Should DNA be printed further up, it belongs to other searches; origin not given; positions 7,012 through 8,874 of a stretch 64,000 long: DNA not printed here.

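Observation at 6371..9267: Membrane electron-transfer module: 4x[4Fe-4S] subunit + NrfD-like subunit fused to a tri-CxxCH domain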

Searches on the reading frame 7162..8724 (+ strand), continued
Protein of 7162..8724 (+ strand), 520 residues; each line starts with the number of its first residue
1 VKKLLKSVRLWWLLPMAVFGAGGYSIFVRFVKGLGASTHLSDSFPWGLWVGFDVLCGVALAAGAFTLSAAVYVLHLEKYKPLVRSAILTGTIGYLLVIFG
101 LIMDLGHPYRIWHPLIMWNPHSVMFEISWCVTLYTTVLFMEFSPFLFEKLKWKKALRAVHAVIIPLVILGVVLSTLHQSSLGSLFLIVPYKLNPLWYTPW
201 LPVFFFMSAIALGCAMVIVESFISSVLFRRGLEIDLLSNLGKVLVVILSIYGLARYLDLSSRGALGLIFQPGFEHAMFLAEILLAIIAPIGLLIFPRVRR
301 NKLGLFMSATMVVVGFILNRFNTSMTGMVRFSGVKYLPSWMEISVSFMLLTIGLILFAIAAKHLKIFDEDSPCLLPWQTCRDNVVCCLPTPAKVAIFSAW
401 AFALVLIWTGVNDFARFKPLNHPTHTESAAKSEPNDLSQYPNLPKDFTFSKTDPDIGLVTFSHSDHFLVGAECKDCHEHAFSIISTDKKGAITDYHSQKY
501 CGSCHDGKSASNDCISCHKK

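Call 11: find_encoding_contigs(protein=P0014, flank=10000, max_places=1)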
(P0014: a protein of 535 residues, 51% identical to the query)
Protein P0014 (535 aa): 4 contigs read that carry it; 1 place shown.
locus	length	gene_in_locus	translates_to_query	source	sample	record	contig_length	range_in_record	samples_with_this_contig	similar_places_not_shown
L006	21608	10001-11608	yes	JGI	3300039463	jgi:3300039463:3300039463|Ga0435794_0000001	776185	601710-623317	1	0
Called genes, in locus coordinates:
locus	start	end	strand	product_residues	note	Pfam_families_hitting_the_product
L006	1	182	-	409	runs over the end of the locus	-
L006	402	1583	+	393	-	PF00486:Trans_reg_C, PF26550:Tricorn_2nd, PF23381:Beta-prop_IFT122_1st, PF26550:Tricorn_2nd, PF25174:Beta-prop_THOC3 (weak), PF00930:DPPIV_N (weak), PF26549:Tricorn_N, PF07676:PD40, +2 more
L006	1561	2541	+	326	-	-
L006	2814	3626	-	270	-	PF00528:BPD_transp_1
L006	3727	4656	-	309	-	PF19300:BPD_transp_1_N, PF00528:BPD_transp_1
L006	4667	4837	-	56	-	-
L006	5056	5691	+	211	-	PF00440:TetR_N, PF17932:TetR_C_24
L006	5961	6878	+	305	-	PF12697:Abhydrolase_6 (weak)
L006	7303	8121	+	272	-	PF01597:GCV_H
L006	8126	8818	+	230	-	PF01597:GCV_H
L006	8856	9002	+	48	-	-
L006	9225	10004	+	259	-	PF12838:Fer4_7 (weak), PF13237:Fer4_10 (weak), PF13247:Fer4_11, PF12838:Fer4_7 (weak), PF00037:Fer4, PF12797:Fer4_2 (weak), PF12837:Fer4_6 (weak), PF13237:Fer4_10 (weak), +4 more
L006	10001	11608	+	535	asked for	PF03916:NrfD, PF14522:Cytochrome_C7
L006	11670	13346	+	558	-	PF21563:Mcp40H-20_sensor (faint), PF00672:HAMP, PF00512:HisKA, PF02518:HATPase_c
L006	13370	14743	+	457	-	PF00072:Response_reg, PF01078:Mg_chelatase (faint), PF00158:Sigma54_activat, PF14532:Sigma54_activ_2, PF07728:AAA_5, PF25601:AAA_lid_14, PF02954:HTH_8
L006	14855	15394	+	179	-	PF07998:Peptidase_M54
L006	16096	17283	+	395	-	PF00009:GTP_EFTU, PF03144:GTP_EFTU_D2, PF03143:GTP_EFTU_D3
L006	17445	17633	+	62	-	-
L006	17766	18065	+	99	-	PF00584:SecE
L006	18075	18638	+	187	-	PF02357:NusG, PF00467:KOW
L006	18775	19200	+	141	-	PF03946:Ribosomal_L11_N, PF00298:Ribosomal_L11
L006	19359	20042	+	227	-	PF00687:Ribosomal_L1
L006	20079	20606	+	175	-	PF00466:Ribosomal_L10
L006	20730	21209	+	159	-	PF16320:Ribosomal_L12_N, PF00542:Ribosomal_L12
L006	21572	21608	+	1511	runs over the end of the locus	PF04563:RNA_pol_Rpb2_1, PF04561:RNA_pol_Rpb2_2, PF04565:RNA_pol_Rpb2_3, PF10385:RNA_pol_Rpb2_45, PF00562:RNA_pol_Rpb2_6, PF04560:RNA_pol_Rpb2_7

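Call 12: find_encoding_contigs(protein=P0020, flank=10000, max_places=1)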
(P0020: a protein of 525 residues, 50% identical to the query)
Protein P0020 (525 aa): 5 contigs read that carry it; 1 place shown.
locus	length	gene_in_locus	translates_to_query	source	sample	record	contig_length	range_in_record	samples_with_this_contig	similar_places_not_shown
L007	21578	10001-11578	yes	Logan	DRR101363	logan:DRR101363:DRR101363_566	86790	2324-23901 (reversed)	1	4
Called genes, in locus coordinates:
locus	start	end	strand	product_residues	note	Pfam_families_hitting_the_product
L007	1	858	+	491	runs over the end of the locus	PF00309:Sigma54_AID, PF04963:Sigma54_CBD, PF04545:Sigma70_r4 (faint), PF09339:HTH_IclR (faint), PF04552:Sigma54_DBD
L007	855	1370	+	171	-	PF02482:Ribosomal_S30AE, PF16321:Ribosom_S30AE_C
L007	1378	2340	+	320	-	PF02603:Hpr_kinase_N, PF07475:Hpr_kinase_C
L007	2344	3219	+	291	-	PF03668:RapZ-like_N, PF22740:PapZ_C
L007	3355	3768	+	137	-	PF03610:EIIA-man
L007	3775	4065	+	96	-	PF00381:PTS-HPr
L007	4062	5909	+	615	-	PF05524:PEP-utilisers_N, PF00391:PEP-utilizers, PF02896:PEP-utilizers_C, PF03328:HpcH_HpaI (weak)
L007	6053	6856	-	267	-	PF09719:C_GCAxxG_C_C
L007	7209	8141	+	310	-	PF01597:GCV_H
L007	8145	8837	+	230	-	PF01597:GCV_H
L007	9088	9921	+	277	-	PF12837:Fer4_6 (faint), PF13237:Fer4_10 (faint), PF12838:Fer4_7 (weak), PF12838:Fer4_7 (weak), PF13247:Fer4_11, PF00037:Fer4 (weak), PF12797:Fer4_2 (weak), PF13187:Fer4_9 (weak), +4 more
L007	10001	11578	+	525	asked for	PF03916:NrfD, PF14522:Cytochrome_C7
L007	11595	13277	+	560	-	PF00672:HAMP, PF00512:HisKA, PF02518:HATPase_c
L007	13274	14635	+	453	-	PF00072:Response_reg, PF00158:Sigma54_activat, PF01078:Mg_chelatase (faint), PF14532:Sigma54_activ_2, PF07728:AAA_5 (weak), PF25601:AAA_lid_14, PF02954:HTH_8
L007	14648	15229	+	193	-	PF07998:Peptidase_M54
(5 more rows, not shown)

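Call 18: find_related_loci(query=window:7162-8724:+, collection=genome_contigs, flank=10000)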
Query window:7162-8724:+ (520 aa) in genome_contigs; peptide patterns used: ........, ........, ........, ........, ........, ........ (x = any residue, [..] = any of these).
599 stretches matched a pattern (row limit reached: there are more); 562 encode a relative of the query (tblastn E <= 1e-3); the best 80 are kept; 80 distinct loci.
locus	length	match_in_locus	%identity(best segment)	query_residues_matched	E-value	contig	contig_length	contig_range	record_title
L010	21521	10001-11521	59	6-518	0e+0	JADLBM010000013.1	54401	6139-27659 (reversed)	MAG: Candidatus Yanofskybacteria bacterium isolate SJ168 c_000000739376, whole genome shotgun sequence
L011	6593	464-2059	50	1-518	6e-170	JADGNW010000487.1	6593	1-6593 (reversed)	MAG: Blastocatellia bacterium isolate Chersky_418 k127_23770830, whole genome shotgun sequence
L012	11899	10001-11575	50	1-519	3e-164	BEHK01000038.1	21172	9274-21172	Bacterium HR08 DNA, contig: NODE_752_38, isolate: HRbin08, whole genome shotgun sequence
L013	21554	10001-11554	50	11-518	3e-163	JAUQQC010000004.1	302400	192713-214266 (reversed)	MAG: Acidobacteriota bacterium isolate JZ-3.bins.73.201901 NODE_11_length_302400_cov_52.640921, whole genome shotgun seq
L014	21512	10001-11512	52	22-519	1e-161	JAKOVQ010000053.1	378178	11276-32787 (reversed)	MAG: Acidobacteriota bacterium isolate JPNG_maxbin.061 k201_131505, whole genome shotgun sequence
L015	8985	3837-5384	48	11-518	2e-156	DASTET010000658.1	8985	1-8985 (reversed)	MAG TPA_asm: Blastocatellia bacterium isolate SMAG_U854 k141_827828, whole genome shotgun sequence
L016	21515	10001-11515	50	21-518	2e-155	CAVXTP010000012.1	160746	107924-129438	MAG: uncultured Acidobacteriota bacterium isolate MFD05942.bin.1.319 genome assembly, contig: contig_33778, whole genome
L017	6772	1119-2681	49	7-520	6e-156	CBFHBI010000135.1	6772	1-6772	MAG TPA_asm: uncultured Blastocatellia bacterium isolate SRR21876936_concoct_29 genome assembly, contig: ERZ27257217.137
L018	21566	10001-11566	48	7-520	2e-155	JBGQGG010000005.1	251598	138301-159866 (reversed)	MAG: Pyrinomonadaceae bacterium isolate OBJ2_061818_090_33 k141_564925_length_251598_cov_36.8855, whole genome shotgun s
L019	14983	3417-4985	48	5-520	4e-155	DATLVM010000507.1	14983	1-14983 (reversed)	MAG TPA_asm: Pyrinomonadaceae bacterium isolate SMAG_U13192 k141_301171, whole genome shotgun sequence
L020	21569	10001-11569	47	5-520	2e-154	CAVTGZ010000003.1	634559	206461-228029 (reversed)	MAG: uncultured Acidobacteriota bacterium isolate MFD06085.bin.2.31 genome assembly, contig: contig_183, whole genome sh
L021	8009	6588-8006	53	5-476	4e-154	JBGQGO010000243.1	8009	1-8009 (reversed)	MAG: Blastocatellia bacterium isolate OBJ2_061818_090_26 k141_157686_length_8009_cov_21.3077, whole genome shotgun seque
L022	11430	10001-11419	51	1-476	9e-152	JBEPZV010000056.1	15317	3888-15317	MAG: bacterium isolate 03V1_S199.semibin_refined.036 NODE_2346_length_15317_cov_8.963397, whole genome shotgun sequence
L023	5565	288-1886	45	1-518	5e-153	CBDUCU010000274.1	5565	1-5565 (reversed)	MAG TPA_asm: uncultured bacterium isolate ERR2431955_concoct_83 genome assembly, contig: ERZ23878311.13474, whole genome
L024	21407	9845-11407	47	7-520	6e-151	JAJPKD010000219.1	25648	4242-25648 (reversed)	MAG: Acidobacteria bacterium isolate Centralia_MAG_6 k107_1789582, whole genome shotgun sequence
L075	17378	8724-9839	52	1-371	6e-125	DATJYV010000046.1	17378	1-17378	MAG TPA_asm: Bacteroidota bacterium isolate SMAG_U15161 k141_1499442, whole genome shotgun sequence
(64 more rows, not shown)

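Call 36: search_protein_families(library=ncbifam, proteins=[L006:7303-8121:+, L006:8126-8818:+, L006:9225-10004:+, L006:10001-11608:+, L004:11647-11898:+, L005:8654-9103:+], max_evalue=0.01)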
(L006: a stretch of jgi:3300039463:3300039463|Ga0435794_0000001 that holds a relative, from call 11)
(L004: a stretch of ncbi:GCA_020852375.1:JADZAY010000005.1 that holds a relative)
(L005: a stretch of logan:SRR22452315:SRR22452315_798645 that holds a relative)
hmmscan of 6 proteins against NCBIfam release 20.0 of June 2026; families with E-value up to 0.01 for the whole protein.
L006:7303-8121:+ (272 aa): 4 families
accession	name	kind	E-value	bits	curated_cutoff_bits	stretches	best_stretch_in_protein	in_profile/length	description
NF002270.0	PRK01202.1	subfamily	9.2e-24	83.7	117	1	80-193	3-115/129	glycine cleavage system protein GcvH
TIGR00527.1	gcvH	equivalog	2.1e-20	73.1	115.85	1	85-188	6-109/129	glycine cleavage system protein GcvH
TIGR03077.1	not_gcvH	equivalog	5e-10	39.4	144.05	1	87-183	2-98/110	glycine cleavage protein H-like protein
NF045810.1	GcvH_rel_desulf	equivalog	1.2e-07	31.7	150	1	86-186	18-116/167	GcvH-related protein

L006:8126-8818:+ (230 aa): 4 families
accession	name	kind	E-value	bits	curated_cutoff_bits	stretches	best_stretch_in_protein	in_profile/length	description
NF002270.0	PRK01202.1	subfamily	4.6e-20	71.7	117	1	56-171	12-126/129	glycine cleavage system protein GcvH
TIGR00527.1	gcvH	equivalog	4e-18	65.7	115.85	1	49-170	3-124/129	glycine cleavage system protein GcvH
TIGR03077.1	not_gcvH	equivalog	1.3e-09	38.1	144.05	1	58-150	6-98/110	glycine cleavage protein H-like protein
NF045810.1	GcvH_rel_desulf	equivalog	3.4e-05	23.6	150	1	91-161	56-125/167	GcvH-related protein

L006:9225-10004:+ (259 aa): 58 families (the best 25 are shown)
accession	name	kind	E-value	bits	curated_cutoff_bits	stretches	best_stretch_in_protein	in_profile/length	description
NF045715.1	sulf_resp_HmcB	equivalog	4.7e-79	265.7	420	1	3-255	37-303/307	sulfate respiration complex iron-sulfur protein HmcB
NF008134.0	PRK10882.1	equivalog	6.7e-61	206.1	263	1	4-243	40-321/329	hydrogenase 2 operon protein HybA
TIGR01582.1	FDH-beta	equivalog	1.1e-38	133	334.7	1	5-231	24-267/283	formate dehydrogenase subunit beta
TIGR02951.1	DMSO_dmsB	equivalog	1.2e-32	113.2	214.1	1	3-154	2-157/161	DMSO/selenate family reductase complex B subunit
NF045797.1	DsrO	equivalog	2.8e-30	105.5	200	1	4-166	45-218/235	sulfate reduction electron transfer complex DsrMKJOP subunit DsrO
NF041715.1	arsenate_red_ArrB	equivalog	2.5e-28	99.2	450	2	1-109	1-106/233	arsenate respiratory reductase iron-sulfur subunit ArrB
TIGR03149.1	cyt_nit_nrfC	equivalog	3.6e-28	98.4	377.6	1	3-161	39-195/225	cytochrome c nitrite reductase Fe-S protein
NF011569.0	PRK14993.1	equivalog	6.3e-27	94.6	416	1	4-160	45-194/244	tetrathionate reductase subunit TtrB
NF038355.1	FDH3_beta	equivalog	2.9e-25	89.4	240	1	5-154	5-168/180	formate dehydrogenase FDH3 subunit beta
NF009408.0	PRK12769.1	equivalog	3.3e-21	75.1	1003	1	1-164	1-161/659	formate-dependent uric acid utilization protein AegA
TIGR03478.1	DMSO_red_II_bet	subfamily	4.2e-20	71.9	480.7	1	55-152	126-222/321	DMSO reductase family type II enzyme, iron-sulfur subunit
NF041782.1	mnquin_red_QrcC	equivalog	7.1e-19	68.4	400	1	4-113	2-122/239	menaquinone reductase iron-sulfur cluster-binding subunit QrcC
NF009451.0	PRK12809.1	equivalog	1e-18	67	1154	1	1-160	1-149/639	formate-dependent uric acid utilization protein YgfT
NF045766.1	PhenlGlyoxDHPadI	equivalog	2.3e-18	66.2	700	1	4-155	6-143/443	NADH-dependent phenylglyoxylate dehydrogenase subunit beta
NF042979.1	EthbenzDh_ebdB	equivalog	1.4e-17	63.7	740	1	56-152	149-244/354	ethylbenzene dehydrogenase subunit beta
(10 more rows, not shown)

L006:10001-11608:+ (535 aa): 6 families
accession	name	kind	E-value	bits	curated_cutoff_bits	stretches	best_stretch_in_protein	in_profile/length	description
NF045714.1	sulf_resp_HmcC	equivalog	1.3e-101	340.6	550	1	14-368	6-368/376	sulfate respiration complex protein HmcC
NF008133.1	PRK10881.1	equivalog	1.1e-92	311.4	450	1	14-370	17-376/377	Ni/Fe-hydrogenase cytochrome b subunit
NF041784.1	mnquin_red_QrcD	equivalog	3.8e-52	177.9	570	1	5-373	14-406/408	menaquinone reductase integral membrane subunit QrcD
TIGR04257.1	nanowire_3heme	domain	2.3e-16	59.7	40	1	459-533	9-75/75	c(7)-type cytochrome triheme domain-containing protein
NF045798.1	DsrP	equivalog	2.7e-15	56.7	350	1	10-363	13-338/346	sulfate reduction electron transfer complex DsrMKJOP subunit DsrP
TIGR03148.1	cyt_nit_nrfD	equivalog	1.6e-05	24.3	347.6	1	81-324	46-307/316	cytochrome c nitrite reductase subunit NrfD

L004:11647-11898:+ (83 aa): 0 families

L005:8654-9103:+ (149 aa): 0 families

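Call 40: search_solved_structures(query=window:7162-8724:+, max_evalue=0.001)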
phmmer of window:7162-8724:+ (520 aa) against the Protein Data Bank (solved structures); distinct sequences matched with E-value up to 0.001: 4.
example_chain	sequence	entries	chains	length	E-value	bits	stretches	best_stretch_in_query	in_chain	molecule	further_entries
3ov0_A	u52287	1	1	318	7.4e-14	54.3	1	455-519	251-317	Cytochrome c family protein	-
3oue_A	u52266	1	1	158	5.7e-10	41.5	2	455-519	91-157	Cytochrome c family protein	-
1rwj_A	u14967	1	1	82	3.2e-06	29.1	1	456-518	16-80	Cytochrome c family protein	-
3ouq_A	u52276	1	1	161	1.3e-05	27.1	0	458-519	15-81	Cytochrome c family protein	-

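Call 48: predict_structure(alignment_id=A1)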
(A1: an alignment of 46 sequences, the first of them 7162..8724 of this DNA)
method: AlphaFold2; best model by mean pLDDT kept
length: 520 residues; sequences in the alignment: 46
mean_pLDDT: 74.5   pTM: 0.73
mean pLDDT of the five models: 74.5, 73.9, 72.2, 71.8, 71.0
residues with pLDDT >= 90: 128; 70-90: 211; 50-70: 106; < 50: 75
segments of 3 or more residues with pLDDT < 50: 105-118, 182-187, 422-437, 467-471, 479-492, 507-520
pLDDT, mean of each block of 10 residues (from residue 1): 61 88 84 66 52 59 79 82 84 79 54 45 63 79 86 93 86 69 49 83 84 90 82 88 96 96 93 94 97 95 94 91 78 76 83 86 79 75 78 96 97 88 42 44 62 61 55 50 41 55 50 41
secondary structure, 60 per line:
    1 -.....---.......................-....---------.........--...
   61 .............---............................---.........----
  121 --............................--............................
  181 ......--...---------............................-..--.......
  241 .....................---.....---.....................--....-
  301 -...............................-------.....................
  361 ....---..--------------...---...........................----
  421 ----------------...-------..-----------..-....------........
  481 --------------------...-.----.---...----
elements in order: H2-6 H10-32 H34-37 H47-55 H58-73 H77-104 H108-116 H123-150 H153-186 H201-228 H234-261 H265-269 H273-293 H296-299 H302-332 H340-364 H390-416 H463-466 H473-480

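Call 50: find_related_loci(query=window:7162-8724:+, collection=metagenome_contigs, flank=10000)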
Query window:7162-8724:+ (520 aa) in metagenome_contigs; peptide patterns used: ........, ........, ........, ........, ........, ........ (x = any residue, [..] = any of these).
600 stretches matched a pattern (row limit reached: there are more); 562 encode a relative of the query (tblastn E <= 1e-3); the best 80 are kept; 80 distinct loci.
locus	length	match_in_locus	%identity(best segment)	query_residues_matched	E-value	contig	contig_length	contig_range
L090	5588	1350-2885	63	6-519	0e+0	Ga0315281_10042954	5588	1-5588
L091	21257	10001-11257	66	2-419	0e+0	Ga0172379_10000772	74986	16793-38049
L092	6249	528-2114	48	5-520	1e-165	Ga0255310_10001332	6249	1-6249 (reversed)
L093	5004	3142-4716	51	1-519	1e-167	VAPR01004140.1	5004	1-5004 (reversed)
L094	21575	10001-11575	48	5-519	1e-159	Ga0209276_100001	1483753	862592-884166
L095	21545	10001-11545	50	11-519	1e-159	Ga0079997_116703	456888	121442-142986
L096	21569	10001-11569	48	5-520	4e-158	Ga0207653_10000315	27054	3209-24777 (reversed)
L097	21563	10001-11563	48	8-520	2e-157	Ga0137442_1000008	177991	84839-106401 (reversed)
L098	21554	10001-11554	47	11-520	1e-155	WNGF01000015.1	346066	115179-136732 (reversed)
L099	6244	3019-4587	48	5-520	4e-156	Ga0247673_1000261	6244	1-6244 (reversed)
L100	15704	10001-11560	47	8-520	3e-154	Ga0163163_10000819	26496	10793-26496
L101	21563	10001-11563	47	7-520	6e-154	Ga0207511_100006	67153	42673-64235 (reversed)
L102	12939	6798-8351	47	8-518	1e-152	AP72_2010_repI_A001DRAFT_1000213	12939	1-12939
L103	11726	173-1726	47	8-518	5e-152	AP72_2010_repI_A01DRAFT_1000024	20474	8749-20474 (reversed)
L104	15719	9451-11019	47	5-520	4e-151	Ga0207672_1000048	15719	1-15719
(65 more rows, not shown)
